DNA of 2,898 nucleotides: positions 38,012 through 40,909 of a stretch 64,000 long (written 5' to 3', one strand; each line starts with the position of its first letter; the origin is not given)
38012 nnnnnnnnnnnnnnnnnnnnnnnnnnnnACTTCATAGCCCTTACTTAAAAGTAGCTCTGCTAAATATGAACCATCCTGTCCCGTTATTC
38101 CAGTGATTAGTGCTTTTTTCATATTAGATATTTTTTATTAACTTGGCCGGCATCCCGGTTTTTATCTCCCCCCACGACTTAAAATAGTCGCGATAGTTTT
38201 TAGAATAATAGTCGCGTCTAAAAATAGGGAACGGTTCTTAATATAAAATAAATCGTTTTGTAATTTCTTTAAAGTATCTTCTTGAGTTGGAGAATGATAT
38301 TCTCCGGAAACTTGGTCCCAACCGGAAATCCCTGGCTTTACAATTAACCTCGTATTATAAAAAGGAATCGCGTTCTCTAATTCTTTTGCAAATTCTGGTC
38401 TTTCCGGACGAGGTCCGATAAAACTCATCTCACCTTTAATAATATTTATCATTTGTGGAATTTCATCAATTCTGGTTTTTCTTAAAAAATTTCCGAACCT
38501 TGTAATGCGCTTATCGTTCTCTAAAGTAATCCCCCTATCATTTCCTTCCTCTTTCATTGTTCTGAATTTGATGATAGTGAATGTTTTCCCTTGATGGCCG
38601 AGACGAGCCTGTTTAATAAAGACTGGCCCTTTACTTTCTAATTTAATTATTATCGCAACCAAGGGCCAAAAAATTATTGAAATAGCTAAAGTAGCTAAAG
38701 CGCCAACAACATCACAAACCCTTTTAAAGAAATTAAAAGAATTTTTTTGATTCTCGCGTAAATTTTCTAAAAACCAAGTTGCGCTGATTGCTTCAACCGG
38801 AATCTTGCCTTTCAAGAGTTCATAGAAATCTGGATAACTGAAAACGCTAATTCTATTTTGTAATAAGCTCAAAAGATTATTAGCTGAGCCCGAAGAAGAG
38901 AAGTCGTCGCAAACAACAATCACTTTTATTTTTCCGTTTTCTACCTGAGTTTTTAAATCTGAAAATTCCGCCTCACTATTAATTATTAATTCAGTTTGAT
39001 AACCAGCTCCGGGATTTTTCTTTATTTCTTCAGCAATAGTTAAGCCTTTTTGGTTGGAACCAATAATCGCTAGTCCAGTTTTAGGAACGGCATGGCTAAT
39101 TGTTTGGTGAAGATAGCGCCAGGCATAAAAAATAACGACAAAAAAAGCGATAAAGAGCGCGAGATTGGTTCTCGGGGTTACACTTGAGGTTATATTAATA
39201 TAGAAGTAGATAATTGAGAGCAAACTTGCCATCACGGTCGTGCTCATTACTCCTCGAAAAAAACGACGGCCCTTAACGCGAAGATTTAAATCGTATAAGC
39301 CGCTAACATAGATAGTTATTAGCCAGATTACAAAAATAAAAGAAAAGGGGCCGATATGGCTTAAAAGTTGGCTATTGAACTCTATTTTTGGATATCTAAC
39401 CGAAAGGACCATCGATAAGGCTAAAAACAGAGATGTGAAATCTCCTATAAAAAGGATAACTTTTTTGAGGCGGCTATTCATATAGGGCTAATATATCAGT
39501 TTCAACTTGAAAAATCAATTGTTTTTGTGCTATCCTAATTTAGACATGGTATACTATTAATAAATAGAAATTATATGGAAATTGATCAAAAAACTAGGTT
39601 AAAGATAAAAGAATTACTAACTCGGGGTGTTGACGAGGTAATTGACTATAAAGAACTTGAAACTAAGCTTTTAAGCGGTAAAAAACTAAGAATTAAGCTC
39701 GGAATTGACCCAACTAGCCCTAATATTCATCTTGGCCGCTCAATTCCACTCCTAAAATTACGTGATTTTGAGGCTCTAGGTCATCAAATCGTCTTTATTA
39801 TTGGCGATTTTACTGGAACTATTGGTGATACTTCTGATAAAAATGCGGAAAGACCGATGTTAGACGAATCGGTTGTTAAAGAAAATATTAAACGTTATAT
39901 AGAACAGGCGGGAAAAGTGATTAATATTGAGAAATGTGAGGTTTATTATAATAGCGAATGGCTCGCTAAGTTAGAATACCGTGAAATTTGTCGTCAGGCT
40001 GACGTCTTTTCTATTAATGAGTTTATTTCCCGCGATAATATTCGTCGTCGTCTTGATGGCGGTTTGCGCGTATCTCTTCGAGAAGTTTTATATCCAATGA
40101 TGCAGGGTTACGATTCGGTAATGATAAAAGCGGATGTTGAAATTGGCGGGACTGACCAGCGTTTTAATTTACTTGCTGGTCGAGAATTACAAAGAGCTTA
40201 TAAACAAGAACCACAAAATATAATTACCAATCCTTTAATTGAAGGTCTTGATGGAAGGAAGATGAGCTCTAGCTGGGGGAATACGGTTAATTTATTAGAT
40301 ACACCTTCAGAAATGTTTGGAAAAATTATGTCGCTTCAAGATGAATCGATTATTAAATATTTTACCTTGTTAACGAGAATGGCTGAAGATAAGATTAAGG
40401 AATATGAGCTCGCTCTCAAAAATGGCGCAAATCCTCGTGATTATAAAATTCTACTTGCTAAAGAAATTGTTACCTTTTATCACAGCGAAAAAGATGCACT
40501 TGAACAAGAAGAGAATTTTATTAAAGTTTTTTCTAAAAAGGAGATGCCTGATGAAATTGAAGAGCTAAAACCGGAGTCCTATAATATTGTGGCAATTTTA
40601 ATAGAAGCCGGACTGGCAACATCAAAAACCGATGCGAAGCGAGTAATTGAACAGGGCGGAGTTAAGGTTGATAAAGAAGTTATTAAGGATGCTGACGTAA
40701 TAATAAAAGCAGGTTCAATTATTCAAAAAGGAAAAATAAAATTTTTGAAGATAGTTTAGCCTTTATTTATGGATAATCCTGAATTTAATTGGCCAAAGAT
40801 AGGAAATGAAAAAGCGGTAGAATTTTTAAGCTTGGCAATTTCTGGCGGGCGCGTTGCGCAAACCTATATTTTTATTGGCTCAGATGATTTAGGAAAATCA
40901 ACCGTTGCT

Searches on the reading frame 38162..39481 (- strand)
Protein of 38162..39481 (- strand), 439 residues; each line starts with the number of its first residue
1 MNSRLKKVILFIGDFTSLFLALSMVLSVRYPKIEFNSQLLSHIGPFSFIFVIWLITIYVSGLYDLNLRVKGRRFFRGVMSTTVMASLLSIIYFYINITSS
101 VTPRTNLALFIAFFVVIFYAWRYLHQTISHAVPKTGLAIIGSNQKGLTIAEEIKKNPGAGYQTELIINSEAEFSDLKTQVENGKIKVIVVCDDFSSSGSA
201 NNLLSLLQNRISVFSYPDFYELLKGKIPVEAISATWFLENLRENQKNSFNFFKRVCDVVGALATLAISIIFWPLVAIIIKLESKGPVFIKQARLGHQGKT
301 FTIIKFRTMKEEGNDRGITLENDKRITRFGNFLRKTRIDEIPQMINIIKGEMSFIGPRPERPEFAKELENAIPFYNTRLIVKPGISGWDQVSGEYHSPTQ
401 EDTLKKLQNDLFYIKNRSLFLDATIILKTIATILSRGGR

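Call 3: search_protein_families(library=pfam, proteins=[window:38162-39481:-])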
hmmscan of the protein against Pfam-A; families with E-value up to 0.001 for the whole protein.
window:38162-39481:- (439 aa): 1 family
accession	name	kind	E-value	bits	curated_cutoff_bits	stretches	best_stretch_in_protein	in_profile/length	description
PF02397.22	Bac_transf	-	4.7e-60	202.6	27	1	253-434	1-178/179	Bacterial sugar transferase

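Call 4: search_protein_families(library=ncbifam, proteins=[window:38162-39481:-])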
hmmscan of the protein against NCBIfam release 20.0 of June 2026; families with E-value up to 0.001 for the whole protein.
window:38162-39481:- (439 aa): 10 families
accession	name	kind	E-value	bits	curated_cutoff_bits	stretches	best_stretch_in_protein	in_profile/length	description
TIGR03025.1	EPS_sugtrans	subfamily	1.4e-100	337.6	295.55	1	14-436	3-441/445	exopolysaccharide biosynthesis polyprenyl glycosylphosphotransferase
TIGR03023.1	WcaJ_sugtrans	equivalog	2.9e-84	283.9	410.75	1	14-434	3-447/453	undecaprenyl-phosphate glucose phosphotransferase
TIGR03013.1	EpsB_2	subfamily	2.1e-83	280.9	393.35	1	18-437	7-441/443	TIGR03013 family XrtA/PEP-CTERM system glycosyltransferase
TIGR03022.1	WbaP_sugtrans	subfamily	1.8e-58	198.9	403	1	10-438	1-454/456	undecaprenyl-phosphate galactose phosphotransferase WbaP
NF007518.0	PRK10124.1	equivalog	2.9e-46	158.1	684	1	10-430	21-454/464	undecaprenyl-phosphate glucose phosphotransferase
NF052601.1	undeca_RfbP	equivalog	4.1e-42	144.1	330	2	318-434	127-236/244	undecaprenyl-phosphate galactose phosphotransferase family protein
NF050817.1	PolSacchBiosHfsE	equivalog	3.7e-37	128.1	750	1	250-434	269-460/467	polysaccharide biosynthesis protein HfsE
NF041877.1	EPS_EpsZ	equivalog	1.2e-35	123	800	1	236-435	249-454/459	exopolysaccharide biosynthesis polyisoprenyl-phosphate hexose-1-phosphate transferase EpsZ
NF011751.0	PRK15204.1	equivalog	1.2e-26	93.4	907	1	245-438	272-474/476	undecaprenyl-phosphate galactose phosphotransferase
NF045514.1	glycotran_HepC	equivalog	2.4e-22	79.3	140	1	240-359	104-211/220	heterocyst development glycosyltransferase HepC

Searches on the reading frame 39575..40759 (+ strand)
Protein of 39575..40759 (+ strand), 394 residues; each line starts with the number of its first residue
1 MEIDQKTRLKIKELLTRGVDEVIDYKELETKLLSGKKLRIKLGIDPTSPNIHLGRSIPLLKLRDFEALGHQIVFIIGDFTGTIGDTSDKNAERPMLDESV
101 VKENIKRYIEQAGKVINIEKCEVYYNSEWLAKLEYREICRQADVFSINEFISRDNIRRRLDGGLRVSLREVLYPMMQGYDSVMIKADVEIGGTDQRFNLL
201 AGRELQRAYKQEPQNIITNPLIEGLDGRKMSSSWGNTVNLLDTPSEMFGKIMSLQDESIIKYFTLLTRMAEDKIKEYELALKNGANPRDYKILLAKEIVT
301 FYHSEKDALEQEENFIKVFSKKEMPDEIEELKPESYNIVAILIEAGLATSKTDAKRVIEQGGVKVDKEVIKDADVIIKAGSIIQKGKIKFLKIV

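Call 67: list_cluster_members(proteins=[window:39575-40759:+, window:40769-41776:+, window:42918-43472:+, window:37100-38122:-, window:35837-37096:-])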
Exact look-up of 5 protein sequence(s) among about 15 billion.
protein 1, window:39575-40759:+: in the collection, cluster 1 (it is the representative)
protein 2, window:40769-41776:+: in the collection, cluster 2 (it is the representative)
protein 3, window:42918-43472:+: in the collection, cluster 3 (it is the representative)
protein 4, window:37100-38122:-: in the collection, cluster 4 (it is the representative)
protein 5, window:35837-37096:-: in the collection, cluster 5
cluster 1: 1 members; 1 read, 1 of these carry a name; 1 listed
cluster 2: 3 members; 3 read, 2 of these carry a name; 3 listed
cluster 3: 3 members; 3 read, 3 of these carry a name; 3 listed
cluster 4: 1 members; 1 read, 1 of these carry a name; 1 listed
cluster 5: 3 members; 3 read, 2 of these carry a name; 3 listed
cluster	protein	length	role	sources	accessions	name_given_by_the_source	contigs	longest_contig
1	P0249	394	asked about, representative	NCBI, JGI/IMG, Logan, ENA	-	tyrosyl-tRNA synthetase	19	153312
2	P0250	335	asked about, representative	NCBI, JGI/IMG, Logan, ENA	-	DNA polymerase-3 subunit delta'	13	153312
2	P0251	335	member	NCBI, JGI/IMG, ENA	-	DNA polymerase III delta prime subunit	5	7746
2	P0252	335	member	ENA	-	-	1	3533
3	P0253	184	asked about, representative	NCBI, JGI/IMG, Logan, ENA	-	ribosome recycling factor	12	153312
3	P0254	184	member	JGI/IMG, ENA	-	ribosome recycling factor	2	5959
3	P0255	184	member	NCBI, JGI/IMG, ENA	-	ribosome recycling factor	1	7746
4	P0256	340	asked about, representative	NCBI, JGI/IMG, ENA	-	GDPmannose 4,6-dehydratase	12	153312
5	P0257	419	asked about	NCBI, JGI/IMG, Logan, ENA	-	hypothetical protein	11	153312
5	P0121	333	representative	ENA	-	-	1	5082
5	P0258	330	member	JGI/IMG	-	hypothetical protein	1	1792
